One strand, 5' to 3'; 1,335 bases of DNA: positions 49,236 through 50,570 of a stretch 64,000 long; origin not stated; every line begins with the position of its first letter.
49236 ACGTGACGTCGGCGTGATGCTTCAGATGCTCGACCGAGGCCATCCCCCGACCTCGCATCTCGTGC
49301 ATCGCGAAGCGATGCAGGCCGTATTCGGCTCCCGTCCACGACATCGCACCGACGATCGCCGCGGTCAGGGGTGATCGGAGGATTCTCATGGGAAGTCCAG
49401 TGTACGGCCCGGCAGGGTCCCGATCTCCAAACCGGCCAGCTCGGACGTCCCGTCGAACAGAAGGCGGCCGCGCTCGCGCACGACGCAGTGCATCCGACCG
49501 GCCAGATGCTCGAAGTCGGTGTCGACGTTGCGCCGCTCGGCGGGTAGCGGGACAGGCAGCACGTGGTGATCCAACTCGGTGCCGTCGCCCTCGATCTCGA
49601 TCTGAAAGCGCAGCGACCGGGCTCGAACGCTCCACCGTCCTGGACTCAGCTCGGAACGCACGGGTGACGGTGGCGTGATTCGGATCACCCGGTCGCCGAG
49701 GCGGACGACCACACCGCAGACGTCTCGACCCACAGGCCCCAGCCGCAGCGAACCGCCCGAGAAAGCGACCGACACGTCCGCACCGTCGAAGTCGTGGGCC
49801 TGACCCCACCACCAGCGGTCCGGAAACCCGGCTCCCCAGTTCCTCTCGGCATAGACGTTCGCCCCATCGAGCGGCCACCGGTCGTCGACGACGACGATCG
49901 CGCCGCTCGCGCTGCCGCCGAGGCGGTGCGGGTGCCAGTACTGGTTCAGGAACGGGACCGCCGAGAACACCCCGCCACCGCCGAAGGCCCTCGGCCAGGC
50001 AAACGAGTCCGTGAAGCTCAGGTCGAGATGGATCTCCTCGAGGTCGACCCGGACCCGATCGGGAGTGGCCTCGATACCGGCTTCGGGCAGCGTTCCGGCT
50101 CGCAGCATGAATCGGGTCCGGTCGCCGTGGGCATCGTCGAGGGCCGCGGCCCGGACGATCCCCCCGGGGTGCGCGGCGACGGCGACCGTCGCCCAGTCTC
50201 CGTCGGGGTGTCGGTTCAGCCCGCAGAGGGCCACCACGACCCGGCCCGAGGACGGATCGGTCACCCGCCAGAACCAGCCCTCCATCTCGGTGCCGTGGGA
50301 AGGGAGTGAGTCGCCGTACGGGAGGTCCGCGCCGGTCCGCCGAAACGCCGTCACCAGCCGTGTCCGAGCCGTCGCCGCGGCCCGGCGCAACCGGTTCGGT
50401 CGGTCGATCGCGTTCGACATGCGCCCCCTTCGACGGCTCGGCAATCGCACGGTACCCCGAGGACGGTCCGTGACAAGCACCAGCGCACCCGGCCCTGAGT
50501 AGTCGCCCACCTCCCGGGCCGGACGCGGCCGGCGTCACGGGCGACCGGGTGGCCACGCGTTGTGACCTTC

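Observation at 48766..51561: Tocopherol-cyclase-like, four-His-box hydroxylase and terpene-cyclase-fold proteins clustered: candidate isoprenoid/quinone-tailoring module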

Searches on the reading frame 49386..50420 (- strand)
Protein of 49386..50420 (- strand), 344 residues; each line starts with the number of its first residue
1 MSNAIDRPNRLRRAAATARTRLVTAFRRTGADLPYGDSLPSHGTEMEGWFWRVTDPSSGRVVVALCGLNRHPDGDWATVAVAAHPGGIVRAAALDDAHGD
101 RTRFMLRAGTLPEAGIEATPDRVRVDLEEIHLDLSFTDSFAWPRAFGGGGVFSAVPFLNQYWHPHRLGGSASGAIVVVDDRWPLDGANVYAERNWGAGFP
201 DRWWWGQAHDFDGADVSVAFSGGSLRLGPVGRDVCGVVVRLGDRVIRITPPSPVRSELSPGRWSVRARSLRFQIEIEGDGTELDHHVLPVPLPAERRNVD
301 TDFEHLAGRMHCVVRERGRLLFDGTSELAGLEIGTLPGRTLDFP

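Call 3: search_protein_families(library=pfam, proteins=[window:49386-50420:-], max_evalue=0.01)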
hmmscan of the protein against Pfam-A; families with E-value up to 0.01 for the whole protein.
window:49386-50420:- (344 aa): 1 family
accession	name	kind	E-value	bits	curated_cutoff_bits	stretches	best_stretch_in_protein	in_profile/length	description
PF14249.11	Tocopherol_cycl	-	1.2e-22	80.9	26.6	1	149-334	146-334/335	Tocopherol cyclase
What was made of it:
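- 49386..50420 (-): Tocopherol-cyclase-like (TC-like) protein, 344 aa. AttH / kievitone-hydratase-like all-beta fold. Motifs MEGWFWR, YAERNWG and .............. PF14249, 80.9 bits (call 3).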

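Call 4: search_protein_families(library=ncbifam, proteins=[window:49386-50420:-], max_evalue=0.01)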
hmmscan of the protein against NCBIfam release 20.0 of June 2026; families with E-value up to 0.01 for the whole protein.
window:49386-50420:- (344 aa): 0 families

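Call 5: find_homologous_proteins(query=window:49386-50420:-)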
Query window:49386-50420:- (344 aa): 911 proteins with E <= 0.001 among 8000 candidates; the best 120 are listed.
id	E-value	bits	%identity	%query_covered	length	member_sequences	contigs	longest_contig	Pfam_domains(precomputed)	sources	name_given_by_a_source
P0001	8.3e-234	793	100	100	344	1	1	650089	PF14249.13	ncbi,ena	-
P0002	7.7e-174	596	78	96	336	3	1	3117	PF14249.13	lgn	-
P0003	5.7e-173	593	76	96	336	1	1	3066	PF14249.13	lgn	-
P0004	1.3e-172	592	77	96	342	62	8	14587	PF14249.13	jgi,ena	-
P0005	1.5e-172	592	77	96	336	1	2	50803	PF14249.13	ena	-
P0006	1.5e-171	588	76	96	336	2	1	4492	PF14249.13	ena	-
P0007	2.4e-171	588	76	93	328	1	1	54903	PF14249.13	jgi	-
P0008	6.0e-170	583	77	95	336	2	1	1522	PF14249.13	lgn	-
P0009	8.5e-170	583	74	98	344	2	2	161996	PF14249.13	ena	-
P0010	1.1e-169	582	77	95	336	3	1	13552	PF14249.13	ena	-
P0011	1.9e-169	581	74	96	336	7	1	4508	PF14249.13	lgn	-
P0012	7.3e-169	580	75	96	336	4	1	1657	PF14249.13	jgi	jgi:tocopherol cyclase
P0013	4.0e-168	577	73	96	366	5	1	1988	PF14249.13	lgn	-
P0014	1.4e-167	575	75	96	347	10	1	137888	PF14249.13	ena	-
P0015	1.8e-167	575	73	97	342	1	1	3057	PF14249.13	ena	-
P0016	4.1e-167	574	74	96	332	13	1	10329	PF14249.13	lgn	-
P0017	5.0e-167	573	74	96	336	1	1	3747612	PF14249.13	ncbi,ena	-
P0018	7.6e-167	573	73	96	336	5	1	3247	PF14249.13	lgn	-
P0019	1.8e-166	572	77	91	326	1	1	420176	PF14249.13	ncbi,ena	-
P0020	2.8e-166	571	75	92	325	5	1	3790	PF14249.13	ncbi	ncbi:MAG: tocopherol cyclase family protein [Acidimicrobiia bacterium]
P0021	3.7e-166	571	72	96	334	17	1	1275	PF14249.13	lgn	-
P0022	1.8e-165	568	74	95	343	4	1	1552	PF14249.13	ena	-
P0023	1.8e-165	568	72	99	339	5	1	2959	PF14249.13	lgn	-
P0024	8.6e-165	566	74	96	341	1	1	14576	PF14249.13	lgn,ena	-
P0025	1.0e-164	566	73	97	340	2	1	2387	PF14249.13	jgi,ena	-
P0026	5.8e-164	563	73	96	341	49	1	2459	PF14249.13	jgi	-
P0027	8.7e-164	563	73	96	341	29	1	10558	PF14249.13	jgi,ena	-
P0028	1.4e-163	562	76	93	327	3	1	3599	PF14249.13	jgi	jgi:tocopherol cyclase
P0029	2.4e-163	561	72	96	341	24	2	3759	PF14249.13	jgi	jgi:tocopherol cyclase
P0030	4.7e-163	560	72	98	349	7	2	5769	PF14249.13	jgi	jgi:tocopherol cyclase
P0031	9.8e-163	559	76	93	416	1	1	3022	PF14249.13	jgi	-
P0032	2.0e-161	555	73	92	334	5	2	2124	PF14249.13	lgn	-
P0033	2.1e-160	552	74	92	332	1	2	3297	PF14249.13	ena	-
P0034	1.7e-159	549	75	92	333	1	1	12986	PF14249.13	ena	-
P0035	2.1e-158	545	69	97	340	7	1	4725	PF14249.13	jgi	jgi:tocopherol cyclase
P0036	8.0e-158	543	71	93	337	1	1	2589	PF14249.13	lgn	-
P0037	1.6e-157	542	71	93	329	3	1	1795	PF14249.13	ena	-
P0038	1.8e-157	542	71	95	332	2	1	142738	PF14249.13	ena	-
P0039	1.9e-157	542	72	95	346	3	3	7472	PF14249.13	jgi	jgi:hypothetical protein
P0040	3.2e-157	541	69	97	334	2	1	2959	PF14249.13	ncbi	-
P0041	4.1e-157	541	72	92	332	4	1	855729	PF14249.13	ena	-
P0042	6.9e-157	540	70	95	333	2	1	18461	PF14249.13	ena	-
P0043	1.1e-156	539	68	97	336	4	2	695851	PF14249.13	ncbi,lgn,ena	-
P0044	1.8e-156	539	70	96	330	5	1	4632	PF14249.13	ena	-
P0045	1.5e-155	536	71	96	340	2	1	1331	PF14249.13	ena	-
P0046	1.9e-155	535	69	95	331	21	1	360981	PF14249.13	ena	-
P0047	2.3e-155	535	70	95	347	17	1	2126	PF14249.13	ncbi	-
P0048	2.7e-155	535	71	96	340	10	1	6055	PF14249.13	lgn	-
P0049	3.0e-155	535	70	95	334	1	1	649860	PF14249.13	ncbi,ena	-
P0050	5.7e-155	534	68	96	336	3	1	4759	PF14249.13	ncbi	-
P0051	6.2e-155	534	68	97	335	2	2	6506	PF14249.13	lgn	-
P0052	9.9e-155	533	68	98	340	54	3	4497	PF14249.13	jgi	jgi:tocopherol cyclase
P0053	2.3e-154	532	69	94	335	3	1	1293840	PF14249.13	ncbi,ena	-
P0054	4.9e-154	531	70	95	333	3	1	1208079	PF14249.13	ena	-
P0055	4.9e-154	531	76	85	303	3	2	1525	PF14249.13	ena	-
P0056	2.1e-153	529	68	97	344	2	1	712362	PF14249.13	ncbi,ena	-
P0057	3.3e-153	528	68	96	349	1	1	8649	PF14249.13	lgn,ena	-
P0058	9.2e-153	527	68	96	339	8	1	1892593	PF14249.13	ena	-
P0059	1.4e-152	526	69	93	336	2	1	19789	PF14249.13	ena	-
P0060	1.7e-152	526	69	96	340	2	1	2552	PF14249.13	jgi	-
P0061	1.9e-152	526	69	95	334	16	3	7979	PF14249.13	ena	-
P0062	2.4e-152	525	68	95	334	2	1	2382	PF14249.13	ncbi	-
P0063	2.5e-152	525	69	92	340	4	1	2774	PF14249.13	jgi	jgi:tocopherol cyclase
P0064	3.7e-152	525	68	94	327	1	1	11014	PF14249.13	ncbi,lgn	ncbi:MAG: tocopherol cyclase family protein [Mycobacterium sp.]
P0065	4.3e-152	524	68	95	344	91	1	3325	PF14249.13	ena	-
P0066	6.3e-152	524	69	95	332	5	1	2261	PF14249.13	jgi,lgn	jgi:tocopherol cyclase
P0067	6.6e-152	524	76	87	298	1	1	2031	PF14249.13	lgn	-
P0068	8.7e-152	523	68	95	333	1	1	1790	PF14249.13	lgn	-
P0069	1.1e-151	523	69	92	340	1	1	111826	PF14249.13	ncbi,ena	-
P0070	2.0e-151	522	67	96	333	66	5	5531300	PF14249.13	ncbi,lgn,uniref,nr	ncbi:tocopherol cyclase family protein [Mycobacterium seoulense]|uniref:Tocopherol cyclase n=1 Tax=M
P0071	2.2e-151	522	67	95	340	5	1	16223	PF14249.13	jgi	jgi:tocopherol cyclase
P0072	7.7e-151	520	71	92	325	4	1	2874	PF14249.13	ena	-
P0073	1.5e-150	519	68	95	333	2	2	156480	PF14249.13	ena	-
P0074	2.2e-150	519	66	98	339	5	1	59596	PF14249.13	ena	-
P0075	2.5e-150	519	68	95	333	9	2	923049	PF14249.13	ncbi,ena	-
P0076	2.8e-150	518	69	95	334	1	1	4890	PF14249.13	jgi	jgi:tocopherol cyclase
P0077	3.0e-150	518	73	88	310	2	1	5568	PF14249.13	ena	-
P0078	5.3e-150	517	75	85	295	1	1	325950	PF14249.13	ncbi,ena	-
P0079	6.5e-150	517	75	85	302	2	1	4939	PF14249.13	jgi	jgi:hypothetical protein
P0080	7.6e-150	517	70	51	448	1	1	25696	PF14249.13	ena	-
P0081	9.2e-150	517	67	96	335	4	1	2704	PF14249.13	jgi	jgi:tocopherol cyclase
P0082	2.6e-149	515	74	85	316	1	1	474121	PF14249.13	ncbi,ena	-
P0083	5.1e-149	514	68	95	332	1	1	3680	PF14249.13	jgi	jgi:tocopherol cyclase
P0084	1.8e-148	512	67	93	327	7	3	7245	PF14249.13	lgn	-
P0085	2.1e-148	512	69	90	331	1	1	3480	PF14249.13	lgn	-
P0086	2.2e-148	512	68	95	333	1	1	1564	PF14249.13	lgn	-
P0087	2.2e-148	512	68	92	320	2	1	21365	PF14249.13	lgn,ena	-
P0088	7.7e-148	510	66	95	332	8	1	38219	PF14249.13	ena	-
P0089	2.2e-147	509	68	95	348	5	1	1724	PF14249.13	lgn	-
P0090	3.0e-147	508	67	96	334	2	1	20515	PF14249.13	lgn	-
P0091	3.3e-147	508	74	85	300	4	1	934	PF14249.13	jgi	jgi:hypothetical protein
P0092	7.9e-147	507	69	90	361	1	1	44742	PF14249.13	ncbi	-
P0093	8.6e-147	507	67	95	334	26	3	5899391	PF14249.13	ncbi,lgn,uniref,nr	ncbi:hypothetical protein A4G26_15785 [Mycobacterium kansasii]|uniref:AttH domain-containing protein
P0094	9.8e-147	507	66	95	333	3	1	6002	PF14249.13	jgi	jgi:tocopherol cyclase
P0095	1.2e-146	506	66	96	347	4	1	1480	PF14249.13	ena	-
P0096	2.0e-146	506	64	97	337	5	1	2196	PF14249.13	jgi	jgi:tocopherol cyclase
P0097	4.2e-146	505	73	85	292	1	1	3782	PF14249.13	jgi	jgi:hypothetical protein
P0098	3.5e-145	502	64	95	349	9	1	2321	PF14249.13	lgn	-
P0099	1.3e-144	500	66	95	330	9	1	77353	PF14249.13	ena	-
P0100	1.3e-144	500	66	95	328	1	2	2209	PF14249.13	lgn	-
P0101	2.4e-144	499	67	93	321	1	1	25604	PF14249.13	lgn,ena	-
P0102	4.7e-144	498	66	95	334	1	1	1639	PF14249.13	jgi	jgi:tocopherol cyclase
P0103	6.9e-144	497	65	96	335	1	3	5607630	PF14249.13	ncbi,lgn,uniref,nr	ncbi:hypothetical protein MB901379_03072 [Mycobacterium basiliense]|uniref:Tocopherol cyclase n=1 Ta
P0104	7.4e-144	497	67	92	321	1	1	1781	PF14249.13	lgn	-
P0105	1.3e-143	496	66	95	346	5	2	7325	PF14249.13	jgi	-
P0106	1.3e-143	496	64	95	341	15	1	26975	PF14249.13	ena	-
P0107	1.7e-143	496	64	95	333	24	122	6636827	PF14249.13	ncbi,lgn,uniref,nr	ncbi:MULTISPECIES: tocopherol cyclase family protein [Mycobacterium ulcerans group]|uniref:Tocophero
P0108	2.1e-143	496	66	95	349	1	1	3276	PF14249.13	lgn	-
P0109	4.5e-143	495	67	90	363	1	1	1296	PF14249.13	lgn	-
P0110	6.4e-143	494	66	95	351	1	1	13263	PF14249.13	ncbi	-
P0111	7.0e-143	494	66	95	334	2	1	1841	PF14249.13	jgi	jgi:tocopherol cyclase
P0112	7.2e-143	494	64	93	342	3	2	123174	PF14249.13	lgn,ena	-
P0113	1.6e-142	493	62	96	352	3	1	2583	PF14249.13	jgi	jgi:tocopherol cyclase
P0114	1.6e-142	493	63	97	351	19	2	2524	PF14249.13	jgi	jgi:tocopherol cyclase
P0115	8.4e-142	490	62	95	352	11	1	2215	PF14249.13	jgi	jgi:tocopherol cyclase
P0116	1.3e-141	490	66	94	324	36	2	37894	PF14249.13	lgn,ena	-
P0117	2.0e-141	489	64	93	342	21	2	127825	PF14249.13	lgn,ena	-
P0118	5.3e-141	488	63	97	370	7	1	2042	PF14249.13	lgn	-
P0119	9.3e-141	487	67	92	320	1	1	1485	PF14249.13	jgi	jgi:tocopherol cyclase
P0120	1.5e-140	486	64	93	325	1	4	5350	PF14249.13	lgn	-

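Call 6: search_solved_structures(query=window:49386-50420:-, max_evalue=1)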
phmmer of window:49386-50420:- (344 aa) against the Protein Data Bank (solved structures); distinct sequences matched with E-value up to 1: 0.

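Call 11: find_encoding_contigs(protein=P0001, flank=10000, max_places=3)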
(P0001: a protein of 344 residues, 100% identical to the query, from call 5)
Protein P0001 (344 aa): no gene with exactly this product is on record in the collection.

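Call 12: find_related_loci(query=A1, collection=genome_contigs, flank=10000)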
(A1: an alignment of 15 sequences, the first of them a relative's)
Query A1 (344 aa) in genome_contigs; peptide patterns used: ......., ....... (x = any residue, [..] = any of these).
417 stretches matched a pattern; 391 encode a relative of the query (tblastn E <= 1e-3); the best 80 are kept; 80 distinct loci.
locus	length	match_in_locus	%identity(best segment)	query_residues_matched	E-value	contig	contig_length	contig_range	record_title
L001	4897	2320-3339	74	1-340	7e-169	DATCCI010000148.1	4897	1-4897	MAG TPA_asm: Acidimicrobiia bacterium isolate SMAG_U7695 k141_420719, whole genome shotgun sequence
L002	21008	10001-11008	74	9-339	7e-165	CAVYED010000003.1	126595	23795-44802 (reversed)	MAG: uncultured Iamiaceae bacterium isolate MFD03804.bin.2.14 genome assembly, contig: contig_26943, whole genome shotgu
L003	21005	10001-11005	72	3-337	2e-162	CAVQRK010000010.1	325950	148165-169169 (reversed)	MAG: uncultured Actinomycetota bacterium isolate MFD09779.bin.2.14 genome assembly, contig: contig_5045, whole genome sh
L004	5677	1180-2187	73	9-339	7e-164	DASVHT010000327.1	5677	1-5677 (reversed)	MAG TPA_asm: Dermatophilaceae bacterium isolate SMAG_U2974 k141_799148, whole genome shotgun sequence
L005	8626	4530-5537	73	9-339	4e-162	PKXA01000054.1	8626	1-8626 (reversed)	MAG: Acidimicrobiaceae bacterium isolate palsa_655 73.20120500_P27.13_contig_6832, whole genome shotgun sequence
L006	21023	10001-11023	71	4-339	8e-162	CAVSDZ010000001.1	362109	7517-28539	MAG: uncultured Microthrixaceae bacterium isolate MFD02134.bin.2.27 genome assembly, contig: contig_10579, whole genome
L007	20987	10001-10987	74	10-338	6e-162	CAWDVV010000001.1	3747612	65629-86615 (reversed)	MAG: uncultured Microthrixaceae bacterium isolate MFD05684.bin.2.82 genome assembly, contig: contig_21550, whole genome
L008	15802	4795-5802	72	9-339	5e-161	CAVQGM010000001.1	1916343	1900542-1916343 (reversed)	MAG: uncultured Iamiaceae bacterium isolate MFD09779.bin.1.7 genome assembly, contig: contig_5869, whole genome shotgun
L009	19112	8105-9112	73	9-339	1e-160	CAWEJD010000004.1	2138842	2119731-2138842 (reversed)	MAG: uncultured Microthrixaceae bacterium isolate MFD05942.bin.2.79 genome assembly, contig: contig_6864, whole genome s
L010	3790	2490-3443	75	21-338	5e-164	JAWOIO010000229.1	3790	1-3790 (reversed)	MAG: Acidimicrobiia bacterium isolate CWP5-2.bin.5 k191_784678, whole genome shotgun sequence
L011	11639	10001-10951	73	21-337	5e-158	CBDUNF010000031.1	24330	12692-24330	MAG TPA_asm: uncultured bacterium isolate SRR22808118_binner23_Refined_49 genome assembly, contig: ERZ25043431.1415, who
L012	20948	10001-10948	74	23-338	3e-157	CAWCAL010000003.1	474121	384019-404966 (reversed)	MAG: uncultured Acidimicrobiales bacterium isolate MFD03804.bin.2.67 genome assembly, contig: contig_31259, whole genome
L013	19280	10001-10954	75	19-336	4e-156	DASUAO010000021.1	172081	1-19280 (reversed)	MAG TPA_asm: Acidimicrobiia bacterium isolate SMAG_U2497 k141_611459, whole genome shotgun sequence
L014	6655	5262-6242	72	7-337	5e-155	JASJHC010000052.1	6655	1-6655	MAG: Acidimicrobiia bacterium isolate ChS5.bin.13 ChesSed_k141_1904320, whole genome shotgun sequence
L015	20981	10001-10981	69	11-337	1e-154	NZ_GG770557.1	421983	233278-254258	Mycobacterium parascrofulaceum ATCC BAA-614 SCAFFOLD5, whole genome shotgun sequence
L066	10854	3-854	74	61-339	9e-138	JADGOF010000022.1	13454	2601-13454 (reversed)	MAG: Acidimicrobiales bacterium isolate Chersky.15_91 contig-100_2648, whole genome shotgun sequence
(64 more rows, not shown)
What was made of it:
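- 49386..50420 (-): 911 homologues, with orthologues in Acidimicrobiia and Mycobacterium (calls 5, 12).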

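Call 26: find_encoding_contigs(protein=P0005, flank=6000, max_places=2)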
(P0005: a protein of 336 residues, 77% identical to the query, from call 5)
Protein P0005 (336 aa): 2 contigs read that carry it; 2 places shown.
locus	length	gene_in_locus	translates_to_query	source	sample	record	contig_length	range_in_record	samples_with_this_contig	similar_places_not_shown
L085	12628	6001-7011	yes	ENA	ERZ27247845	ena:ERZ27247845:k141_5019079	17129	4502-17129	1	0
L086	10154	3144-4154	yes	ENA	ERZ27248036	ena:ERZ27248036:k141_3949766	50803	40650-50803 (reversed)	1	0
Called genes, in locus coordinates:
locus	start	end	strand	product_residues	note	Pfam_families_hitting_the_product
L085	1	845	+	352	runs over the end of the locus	PF00364:Biotin_lipoyl, PF02817:E3_binding, PF00198:2-oxoacid_dh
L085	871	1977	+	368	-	PF02812:ELFV_dehydrog_N, PF00208:ELFV_dehydrog, PF05088:Bac_GDH_CD (weak)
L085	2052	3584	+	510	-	PF07690:MFS_1, PF00083:Sugar_tr (faint)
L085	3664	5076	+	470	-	PF03007:WS_DGAT_cat, PF06974:WS_DGAT_C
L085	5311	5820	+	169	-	PF13441:Gly-zipper_YMGG (weak), PF13488:Gly-zipper_Omp (faint), PF06897:DUF1269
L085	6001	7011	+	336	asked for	PF14249:Tocopherol_cycl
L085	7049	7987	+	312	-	-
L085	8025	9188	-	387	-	PF08028:Acyl-CoA_dh_2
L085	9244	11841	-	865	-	PF00690:Cation_ATPase_N, PF00122:E1-E2_ATPase, PF00702:Hydrolase, PF13246:Cation_ATPase, PF00689:Cation_ATPase_C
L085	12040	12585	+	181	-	-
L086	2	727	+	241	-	?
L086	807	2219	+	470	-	PF03007:WS_DGAT_cat, PF06974:WS_DGAT_C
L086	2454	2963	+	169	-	PF13441:Gly-zipper_YMGG (weak), PF13488:Gly-zipper_Omp (faint), PF06897:DUF1269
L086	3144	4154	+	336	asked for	PF14249:Tocopherol_cycl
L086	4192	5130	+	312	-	-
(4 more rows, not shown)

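Call 27: find_encoding_contigs(protein=P0009, flank=6000, max_places=2)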
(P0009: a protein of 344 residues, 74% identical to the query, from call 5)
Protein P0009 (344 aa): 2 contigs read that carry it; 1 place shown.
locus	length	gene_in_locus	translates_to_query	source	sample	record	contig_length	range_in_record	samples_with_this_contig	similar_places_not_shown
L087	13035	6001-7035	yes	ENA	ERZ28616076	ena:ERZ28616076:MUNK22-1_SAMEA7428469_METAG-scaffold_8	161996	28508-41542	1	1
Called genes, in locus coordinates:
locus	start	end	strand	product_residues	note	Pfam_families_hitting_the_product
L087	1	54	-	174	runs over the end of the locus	PF03350:UPF0114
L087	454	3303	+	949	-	PF00690:Cation_ATPase_N, PF00122:E1-E2_ATPase, PF13246:Cation_ATPase, PF00702:Hydrolase, PF00689:Cation_ATPase_C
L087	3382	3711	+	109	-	PF04993:TfoX_N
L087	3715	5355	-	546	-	PF01370:Epimerase, PF01073:3Beta_HSD, PF07993:NAD_binding_4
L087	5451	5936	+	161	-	-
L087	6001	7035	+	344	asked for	PF14249:Tocopherol_cycl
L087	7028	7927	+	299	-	-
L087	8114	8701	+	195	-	PF04542:Sigma70_r2, PF08281:Sigma70_r4_2, PF04545:Sigma70_r4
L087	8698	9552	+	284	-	PF13490:zf-HC2 (weak)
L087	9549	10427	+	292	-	PF02463:SMC_N (faint), PF13476:AAA_23 (weak), PF00005:ABC_tran, PF13304:AAA_21 (weak)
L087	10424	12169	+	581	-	-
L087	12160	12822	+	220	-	-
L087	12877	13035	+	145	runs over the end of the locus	-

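Call 28: find_encoding_contigs(protein=P0019, flank=6000, max_places=2)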
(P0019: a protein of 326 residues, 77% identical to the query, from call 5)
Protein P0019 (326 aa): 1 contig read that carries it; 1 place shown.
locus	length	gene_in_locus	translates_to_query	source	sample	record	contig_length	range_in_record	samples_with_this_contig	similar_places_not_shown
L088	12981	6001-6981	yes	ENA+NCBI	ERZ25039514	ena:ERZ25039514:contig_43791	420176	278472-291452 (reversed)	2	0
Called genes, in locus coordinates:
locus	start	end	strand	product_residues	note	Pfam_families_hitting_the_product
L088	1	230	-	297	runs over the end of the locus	PF00248:Aldo_ket_red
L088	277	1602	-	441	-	PF01293:PEPCK_ATP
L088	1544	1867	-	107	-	PF01293:PEPCK_ATP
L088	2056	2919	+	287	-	PF00528:BPD_transp_1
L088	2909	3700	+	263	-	PF00528:BPD_transp_1 (weak)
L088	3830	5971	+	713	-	PF04264:YceI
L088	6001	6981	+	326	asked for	PF14249:Tocopherol_cycl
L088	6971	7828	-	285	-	PF03631:Virul_fac_BrkB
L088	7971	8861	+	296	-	PF00296:Bac_luciferase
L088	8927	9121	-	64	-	PF13549:ATP-grasp_5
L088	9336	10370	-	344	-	PF13607:Succ_CoA_lig, PF19045:Ligase_CoA_2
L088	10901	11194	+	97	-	-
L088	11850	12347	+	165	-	PF11897:DUF3417, PF00343:Phosphorylase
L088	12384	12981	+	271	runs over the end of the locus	-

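Call 42: search_protein_families(library=pfam, alignment_id=A2, max_evalue=0.00001)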
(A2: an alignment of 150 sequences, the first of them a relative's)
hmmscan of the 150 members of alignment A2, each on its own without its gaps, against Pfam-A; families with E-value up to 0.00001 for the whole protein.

A. member 1, L001:3640-4176:+ (178 aa): 0 families

B. families by the number of members that match (of 150 scanned): 94 families (the first 25 are shown)
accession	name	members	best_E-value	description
PF20434.5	BD-FAE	10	6.9e-50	BD-FAE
PF07859.19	Abhydrolase_3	10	1.2e-22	alpha/beta hydrolase fold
PF00135.34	COesterase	10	2.9e-15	Carboxylesterase family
PF00326.27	Peptidase_S9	10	1.5e-14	Prolyl oligopeptidase family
PF00501.34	AMP-binding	9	2.4e-70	AMP-binding enzyme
PF08028.16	Acyl-CoA_dh_2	9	1.8e-35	Acyl-CoA dehydrogenase, C-terminal domain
PF01553.26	Acyltransferase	8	3.2e-15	Acyltransferase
PF23562.2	AMP-binding_C_3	8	2.1e-14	AMP-binding enzyme C-terminal domain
PF01370.27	Epimerase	7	1.3e-26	NAD dependent epimerase/dehydratase family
PF09752.15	ABHD18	7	3e-07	Alpha/beta hydrolase domain containing 18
PF01243.27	PNPOx_N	5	6.8e-11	Pyridoxamine 5'-phosphate oxidase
PF07993.18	NAD_binding_4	5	3.7e-10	Male sterility protein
PF00198.28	2-oxoacid_dh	4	8.9e-17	2-oxoacid dehydrogenases acyltransferase (catalytic domain)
PF13460.12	NAD_binding_10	4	1.6e-15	NAD(P)H-binding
PF01073.25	3Beta_HSD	4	1.9e-14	3-beta hydroxysteroid dehydrogenase/isomerase family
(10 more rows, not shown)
